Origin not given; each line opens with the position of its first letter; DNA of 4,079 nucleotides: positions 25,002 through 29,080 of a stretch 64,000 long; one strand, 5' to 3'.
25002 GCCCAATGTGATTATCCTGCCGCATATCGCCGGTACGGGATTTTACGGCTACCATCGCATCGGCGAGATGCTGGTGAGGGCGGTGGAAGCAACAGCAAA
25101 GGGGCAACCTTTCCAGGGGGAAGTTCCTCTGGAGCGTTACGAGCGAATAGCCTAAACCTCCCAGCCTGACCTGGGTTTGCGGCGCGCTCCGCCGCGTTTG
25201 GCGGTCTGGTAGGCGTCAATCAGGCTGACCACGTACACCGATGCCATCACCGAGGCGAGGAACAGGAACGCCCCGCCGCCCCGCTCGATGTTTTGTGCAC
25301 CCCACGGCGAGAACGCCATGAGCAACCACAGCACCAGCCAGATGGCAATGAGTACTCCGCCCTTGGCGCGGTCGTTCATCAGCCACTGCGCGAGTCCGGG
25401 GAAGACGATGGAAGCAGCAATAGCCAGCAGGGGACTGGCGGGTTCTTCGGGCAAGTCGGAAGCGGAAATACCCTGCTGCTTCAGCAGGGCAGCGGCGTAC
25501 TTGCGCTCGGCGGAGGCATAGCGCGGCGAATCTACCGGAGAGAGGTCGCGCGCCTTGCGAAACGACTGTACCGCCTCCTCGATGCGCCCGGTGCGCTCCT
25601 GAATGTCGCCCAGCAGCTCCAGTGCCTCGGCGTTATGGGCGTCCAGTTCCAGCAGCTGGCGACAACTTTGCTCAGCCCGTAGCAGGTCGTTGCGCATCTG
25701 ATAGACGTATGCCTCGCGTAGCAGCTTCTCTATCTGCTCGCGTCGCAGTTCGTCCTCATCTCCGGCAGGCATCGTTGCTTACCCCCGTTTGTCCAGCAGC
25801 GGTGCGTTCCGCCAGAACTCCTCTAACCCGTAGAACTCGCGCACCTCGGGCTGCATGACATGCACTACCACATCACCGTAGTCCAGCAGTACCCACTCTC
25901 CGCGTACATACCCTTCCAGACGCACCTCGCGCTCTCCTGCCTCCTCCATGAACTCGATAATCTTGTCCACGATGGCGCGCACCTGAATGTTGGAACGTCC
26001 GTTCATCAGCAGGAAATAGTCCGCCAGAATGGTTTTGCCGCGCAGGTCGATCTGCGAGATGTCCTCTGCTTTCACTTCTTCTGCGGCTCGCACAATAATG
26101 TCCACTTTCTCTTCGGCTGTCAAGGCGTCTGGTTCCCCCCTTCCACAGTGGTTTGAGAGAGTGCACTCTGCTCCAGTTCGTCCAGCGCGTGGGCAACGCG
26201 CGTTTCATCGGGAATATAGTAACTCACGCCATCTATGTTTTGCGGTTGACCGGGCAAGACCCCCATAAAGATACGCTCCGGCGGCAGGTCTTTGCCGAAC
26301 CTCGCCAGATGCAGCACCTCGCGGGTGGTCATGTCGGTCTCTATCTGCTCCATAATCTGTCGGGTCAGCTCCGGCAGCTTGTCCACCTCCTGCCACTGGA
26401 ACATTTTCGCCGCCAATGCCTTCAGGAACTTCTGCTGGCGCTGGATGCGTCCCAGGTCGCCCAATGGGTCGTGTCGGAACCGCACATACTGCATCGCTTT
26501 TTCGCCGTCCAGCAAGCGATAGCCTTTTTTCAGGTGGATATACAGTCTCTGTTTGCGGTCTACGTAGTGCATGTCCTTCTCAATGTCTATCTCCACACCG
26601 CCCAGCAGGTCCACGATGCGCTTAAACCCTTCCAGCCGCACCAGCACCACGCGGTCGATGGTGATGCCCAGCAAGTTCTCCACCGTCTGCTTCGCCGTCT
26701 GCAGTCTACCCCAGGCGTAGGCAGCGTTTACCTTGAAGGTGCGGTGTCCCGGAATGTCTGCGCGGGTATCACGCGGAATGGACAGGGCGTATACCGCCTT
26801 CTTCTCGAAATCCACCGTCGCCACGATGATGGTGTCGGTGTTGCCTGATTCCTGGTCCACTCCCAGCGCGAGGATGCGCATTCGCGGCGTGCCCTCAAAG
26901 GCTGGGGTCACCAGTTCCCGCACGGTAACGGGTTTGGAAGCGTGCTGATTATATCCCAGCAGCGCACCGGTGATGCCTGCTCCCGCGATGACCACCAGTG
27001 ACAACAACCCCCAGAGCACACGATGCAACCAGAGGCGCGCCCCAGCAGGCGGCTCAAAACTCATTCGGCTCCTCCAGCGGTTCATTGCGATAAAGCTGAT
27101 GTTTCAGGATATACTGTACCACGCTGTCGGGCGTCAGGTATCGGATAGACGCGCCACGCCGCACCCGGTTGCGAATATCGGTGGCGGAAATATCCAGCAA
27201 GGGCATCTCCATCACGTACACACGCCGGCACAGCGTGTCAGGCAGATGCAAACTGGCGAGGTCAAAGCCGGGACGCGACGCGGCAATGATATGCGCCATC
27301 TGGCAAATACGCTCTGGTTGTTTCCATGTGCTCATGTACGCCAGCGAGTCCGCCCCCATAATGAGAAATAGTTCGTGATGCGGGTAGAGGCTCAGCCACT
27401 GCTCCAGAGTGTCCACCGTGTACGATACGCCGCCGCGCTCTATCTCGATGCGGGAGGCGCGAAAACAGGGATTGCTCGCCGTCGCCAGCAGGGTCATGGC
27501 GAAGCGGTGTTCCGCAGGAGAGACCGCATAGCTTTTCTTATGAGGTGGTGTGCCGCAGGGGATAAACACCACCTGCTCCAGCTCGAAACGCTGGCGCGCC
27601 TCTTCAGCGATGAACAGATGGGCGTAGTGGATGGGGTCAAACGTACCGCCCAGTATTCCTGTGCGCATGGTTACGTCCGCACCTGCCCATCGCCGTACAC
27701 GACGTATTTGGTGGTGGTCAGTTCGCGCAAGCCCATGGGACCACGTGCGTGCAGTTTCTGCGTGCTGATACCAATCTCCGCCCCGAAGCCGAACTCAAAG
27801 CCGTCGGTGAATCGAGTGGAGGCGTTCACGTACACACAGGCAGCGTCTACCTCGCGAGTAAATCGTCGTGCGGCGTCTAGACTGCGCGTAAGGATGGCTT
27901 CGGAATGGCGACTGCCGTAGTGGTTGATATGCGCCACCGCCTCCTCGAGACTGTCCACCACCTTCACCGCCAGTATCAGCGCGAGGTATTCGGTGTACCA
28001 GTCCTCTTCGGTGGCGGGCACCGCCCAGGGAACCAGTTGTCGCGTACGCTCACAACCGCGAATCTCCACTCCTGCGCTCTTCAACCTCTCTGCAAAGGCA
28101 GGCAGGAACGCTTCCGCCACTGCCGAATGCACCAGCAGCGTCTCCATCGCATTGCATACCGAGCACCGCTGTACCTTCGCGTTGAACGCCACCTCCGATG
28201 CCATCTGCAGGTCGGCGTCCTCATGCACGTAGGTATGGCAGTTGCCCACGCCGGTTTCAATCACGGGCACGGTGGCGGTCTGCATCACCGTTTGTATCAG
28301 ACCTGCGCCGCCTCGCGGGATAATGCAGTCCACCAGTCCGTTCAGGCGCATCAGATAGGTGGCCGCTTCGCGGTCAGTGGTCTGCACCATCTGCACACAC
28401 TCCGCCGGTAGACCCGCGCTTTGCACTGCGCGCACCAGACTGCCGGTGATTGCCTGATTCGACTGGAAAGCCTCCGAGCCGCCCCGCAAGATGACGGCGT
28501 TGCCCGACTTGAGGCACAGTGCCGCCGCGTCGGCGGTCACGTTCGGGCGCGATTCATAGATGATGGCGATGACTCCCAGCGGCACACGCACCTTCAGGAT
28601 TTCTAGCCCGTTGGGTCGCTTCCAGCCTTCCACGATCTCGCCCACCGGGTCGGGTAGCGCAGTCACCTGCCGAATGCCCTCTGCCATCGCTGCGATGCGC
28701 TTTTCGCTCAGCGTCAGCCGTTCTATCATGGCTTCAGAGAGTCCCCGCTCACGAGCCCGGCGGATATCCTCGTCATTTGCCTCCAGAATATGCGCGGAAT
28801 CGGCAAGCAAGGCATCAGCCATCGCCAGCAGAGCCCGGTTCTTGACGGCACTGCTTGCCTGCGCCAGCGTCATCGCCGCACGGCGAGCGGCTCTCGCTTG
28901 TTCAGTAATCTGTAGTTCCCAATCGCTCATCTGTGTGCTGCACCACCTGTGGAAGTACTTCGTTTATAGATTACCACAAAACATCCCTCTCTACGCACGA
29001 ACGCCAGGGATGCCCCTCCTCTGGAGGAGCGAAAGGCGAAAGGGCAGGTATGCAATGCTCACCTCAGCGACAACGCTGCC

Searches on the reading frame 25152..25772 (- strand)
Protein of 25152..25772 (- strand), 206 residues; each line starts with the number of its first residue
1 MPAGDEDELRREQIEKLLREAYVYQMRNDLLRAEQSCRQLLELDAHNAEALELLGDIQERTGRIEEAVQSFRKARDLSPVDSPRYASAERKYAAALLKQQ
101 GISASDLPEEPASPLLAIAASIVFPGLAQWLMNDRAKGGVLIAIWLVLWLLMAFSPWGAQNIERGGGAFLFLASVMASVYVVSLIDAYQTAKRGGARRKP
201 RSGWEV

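Call 29: search_protein_families(library=pfam, proteins=[window:25152-25772:-], max_evalue=0.0001)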
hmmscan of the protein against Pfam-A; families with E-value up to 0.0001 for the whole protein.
window:25152-25772:- (206 aa): 5 families
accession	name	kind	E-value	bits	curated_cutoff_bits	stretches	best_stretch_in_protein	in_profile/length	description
PF13432.12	TPR_16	-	1.8e-07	31.9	32.7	1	19-80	2-63/65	Tetratricopeptide repeat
PF07719.23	TPR_2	-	2e-07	31.1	27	0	48-79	1-32/34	Tetratricopeptide repeat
PF14559.12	TPR_19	-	9.6e-07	29.5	25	1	28-90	5-66/68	Tetratricopeptide repeat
PF13181.12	TPR_8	-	1e-06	28.8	25.7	0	48-79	1-32/34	Tetratricopeptide repeat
PF00515.34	TPR_1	-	1.1e-05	25.4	27.8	0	48-79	1-32/34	Tetratricopeptide repeat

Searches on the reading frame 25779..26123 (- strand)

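Call 29: search_protein_families(library=pfam, proteins=[window:25779-26123:-], max_evalue=0.0001)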
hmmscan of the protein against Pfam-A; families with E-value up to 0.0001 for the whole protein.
window:25779-26123:- (114 aa): 1 family
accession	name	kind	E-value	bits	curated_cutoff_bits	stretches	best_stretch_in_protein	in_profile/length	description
PF02410.21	RsfS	-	1.9e-32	111.8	21.6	1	9-104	2-98/98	Ribosomal silencing factor during starvation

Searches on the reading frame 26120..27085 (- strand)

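Call 29: search_protein_families(library=pfam, proteins=[window:26120-27085:-], max_evalue=0.0001)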
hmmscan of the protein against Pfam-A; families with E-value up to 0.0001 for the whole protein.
window:26120-27085:- (321 aa): 1 family
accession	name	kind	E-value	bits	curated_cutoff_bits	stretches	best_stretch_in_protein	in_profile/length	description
PF03816.19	LytR_cpsA_psr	-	1.5e-43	149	24.6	1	82-228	1-148/150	LytR_cpsA_psr family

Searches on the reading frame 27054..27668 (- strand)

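Call 29: search_protein_families(library=pfam, proteins=[window:27054-27668:-], max_evalue=0.0001)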
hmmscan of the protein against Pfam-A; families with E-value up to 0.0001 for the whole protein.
window:27054-27668:- (204 aa): 1 family
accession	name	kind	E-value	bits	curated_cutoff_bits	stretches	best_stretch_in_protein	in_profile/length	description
PF01467.32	CTP_transf_like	-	3.4e-27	95.7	21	1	5-168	1-133/133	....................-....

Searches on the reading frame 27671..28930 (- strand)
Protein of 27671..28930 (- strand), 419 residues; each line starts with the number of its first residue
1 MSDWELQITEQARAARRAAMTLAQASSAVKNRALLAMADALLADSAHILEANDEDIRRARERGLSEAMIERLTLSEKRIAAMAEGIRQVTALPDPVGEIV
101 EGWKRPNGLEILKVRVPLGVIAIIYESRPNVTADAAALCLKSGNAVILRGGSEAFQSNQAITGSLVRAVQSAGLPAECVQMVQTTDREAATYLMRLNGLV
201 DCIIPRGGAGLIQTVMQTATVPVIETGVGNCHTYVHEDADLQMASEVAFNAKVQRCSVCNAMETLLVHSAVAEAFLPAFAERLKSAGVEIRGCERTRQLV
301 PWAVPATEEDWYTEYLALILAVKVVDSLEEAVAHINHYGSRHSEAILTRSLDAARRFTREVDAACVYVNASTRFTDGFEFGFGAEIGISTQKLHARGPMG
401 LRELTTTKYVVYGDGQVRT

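Call 29: search_protein_families(library=pfam, proteins=[window:27671-28930:-], max_evalue=0.0001)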
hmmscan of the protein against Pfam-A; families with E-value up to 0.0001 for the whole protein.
window:27671-28930:- (419 aa): 1 family
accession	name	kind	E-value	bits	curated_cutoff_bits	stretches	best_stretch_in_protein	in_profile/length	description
PF00171.27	Aldedh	-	1e-27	97.2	23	2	9-287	32-297/461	Aldehyde dehydrogenase family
